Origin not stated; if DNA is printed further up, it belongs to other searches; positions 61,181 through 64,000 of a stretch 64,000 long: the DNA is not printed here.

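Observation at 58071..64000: SNF2 helicase translationally coupled to a giant N6-adenine methyltransferase: probable 5' end of a DISARM class-1-like defence system, with an ORF missing from the track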

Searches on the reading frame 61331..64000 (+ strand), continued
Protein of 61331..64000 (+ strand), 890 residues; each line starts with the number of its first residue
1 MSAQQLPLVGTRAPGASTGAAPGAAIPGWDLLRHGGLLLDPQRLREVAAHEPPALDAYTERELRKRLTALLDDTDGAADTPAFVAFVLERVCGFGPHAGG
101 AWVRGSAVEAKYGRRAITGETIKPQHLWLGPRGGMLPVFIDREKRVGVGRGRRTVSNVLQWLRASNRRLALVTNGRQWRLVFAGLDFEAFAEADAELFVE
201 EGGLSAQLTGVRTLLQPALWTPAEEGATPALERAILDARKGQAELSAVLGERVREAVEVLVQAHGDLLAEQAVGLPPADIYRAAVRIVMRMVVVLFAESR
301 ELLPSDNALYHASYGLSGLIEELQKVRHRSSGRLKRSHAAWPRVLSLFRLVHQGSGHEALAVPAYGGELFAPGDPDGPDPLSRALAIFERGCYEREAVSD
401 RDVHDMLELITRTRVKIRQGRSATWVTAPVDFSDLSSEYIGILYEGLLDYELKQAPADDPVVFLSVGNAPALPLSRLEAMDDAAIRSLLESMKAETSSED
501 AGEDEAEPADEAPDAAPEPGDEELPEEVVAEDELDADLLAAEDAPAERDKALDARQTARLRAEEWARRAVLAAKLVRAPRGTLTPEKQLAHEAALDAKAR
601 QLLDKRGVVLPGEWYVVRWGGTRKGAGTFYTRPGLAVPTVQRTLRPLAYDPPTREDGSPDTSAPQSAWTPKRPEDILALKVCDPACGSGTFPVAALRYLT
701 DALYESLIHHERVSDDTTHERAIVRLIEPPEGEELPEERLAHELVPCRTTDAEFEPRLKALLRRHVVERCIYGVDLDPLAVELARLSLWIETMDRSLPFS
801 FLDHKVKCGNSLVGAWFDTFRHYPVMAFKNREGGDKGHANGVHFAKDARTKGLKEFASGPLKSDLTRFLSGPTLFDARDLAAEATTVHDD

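Call 78: find_encoding_contigs(protein=P0243, flank=10000, max_places=1)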
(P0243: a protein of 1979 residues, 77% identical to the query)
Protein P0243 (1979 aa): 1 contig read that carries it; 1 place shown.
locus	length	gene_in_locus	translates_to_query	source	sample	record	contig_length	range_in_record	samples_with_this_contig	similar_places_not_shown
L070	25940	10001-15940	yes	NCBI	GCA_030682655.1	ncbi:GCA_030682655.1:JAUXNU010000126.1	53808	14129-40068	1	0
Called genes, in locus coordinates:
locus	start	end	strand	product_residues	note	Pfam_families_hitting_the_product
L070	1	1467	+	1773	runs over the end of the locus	PF20473:MmeI_Mtase (faint), PF07669:Eco57I (weak)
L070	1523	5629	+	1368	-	PF01381:HTH_3, PF13560:HTH_31, PF04471:Mrr_cat, PF13191:AAA_16 (weak)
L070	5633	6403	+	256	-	PF12686:DUF3800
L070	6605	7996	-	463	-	PF27146:Y4jL_N, PF07929:PRiA4_ORF3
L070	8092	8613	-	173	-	PF00583:Acetyltransf_1 (weak), PF13673:Acetyltransf_10 (weak), PF13508:Acetyltransf_7 (weak)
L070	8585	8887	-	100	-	-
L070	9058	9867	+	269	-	PF09407:AbiEi_1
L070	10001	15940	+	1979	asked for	PF00270:DEAD, PF00271:Helicase_C, PF09369:MZB, PF00717:Peptidase_S24 (weak)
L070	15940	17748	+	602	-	PF00270:DEAD, PF00271:Helicase_C, PF16124:RecQ_Zn_bind, PF09382:RQC, PF00570:HRDC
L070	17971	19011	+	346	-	PF01118:Semialdhyde_dh, PF22698:Semialdhyde_dhC_1, PF02774:Semialdhyde_dhC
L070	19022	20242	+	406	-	PF01960:ArgJ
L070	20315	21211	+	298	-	PF00696:AA_kinase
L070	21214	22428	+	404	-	PF00202:Aminotran_3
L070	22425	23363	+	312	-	PF02729:OTCace_N, PF00185:OTCace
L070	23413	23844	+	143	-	PF01316:Arg_repressor, PF01498:HTH_Tnp_Tc3_2 (weak), PF02863:Arg_repressor_C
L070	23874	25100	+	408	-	PF00764:Arginosuc_synth, PF20979:Arginosuc_syn_C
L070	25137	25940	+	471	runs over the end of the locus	PF00206:Lyase_1, PF14698:ASL_C2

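Call 81: search_protein_families(library=pfam, proteins=[P0243], max_evalue=10)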
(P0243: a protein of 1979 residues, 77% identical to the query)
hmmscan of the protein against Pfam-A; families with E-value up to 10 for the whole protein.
P0243 (1979 aa): 9 families
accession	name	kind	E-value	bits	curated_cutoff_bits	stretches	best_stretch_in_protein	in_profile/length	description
PF00270.35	DEAD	-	6.4e-22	78.5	26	2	94-183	3-88/167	DEAD/DEAH box helicase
PF00271.37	Helicase_C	-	5.2e-11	43.2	23.5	1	1009-1074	46-109/110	Helicase conserved C-terminal domain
PF09369.15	MZB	-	3.2e-08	34.6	24.2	1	1546-1622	5-80/80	MrfA Zn-binding domain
PF00717.28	Peptidase_S24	-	2.2e-06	27.8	23.3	1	1835-1966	5-113/116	Peptidase S24-like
PF04851.21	ResIII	-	4.2e-05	24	22.5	1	91-277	4-140/164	Type III restriction enzyme, res subunit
PF08790.17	zf-LYAR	-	0.017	15.4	20.7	1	1617-1633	2-18/28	LYAR-type C2HC zinc finger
PF18741.7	MTES_1575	-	0.018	15.6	38.2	1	1696-1764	15-79/96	REase_MTES_1575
PF13245.12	AAA_19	-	0.26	11.9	25.1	1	95-123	1-29/134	AAA domain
PF03792.18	PBC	-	0.3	11.4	25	1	153-223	61-121/181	PBC domain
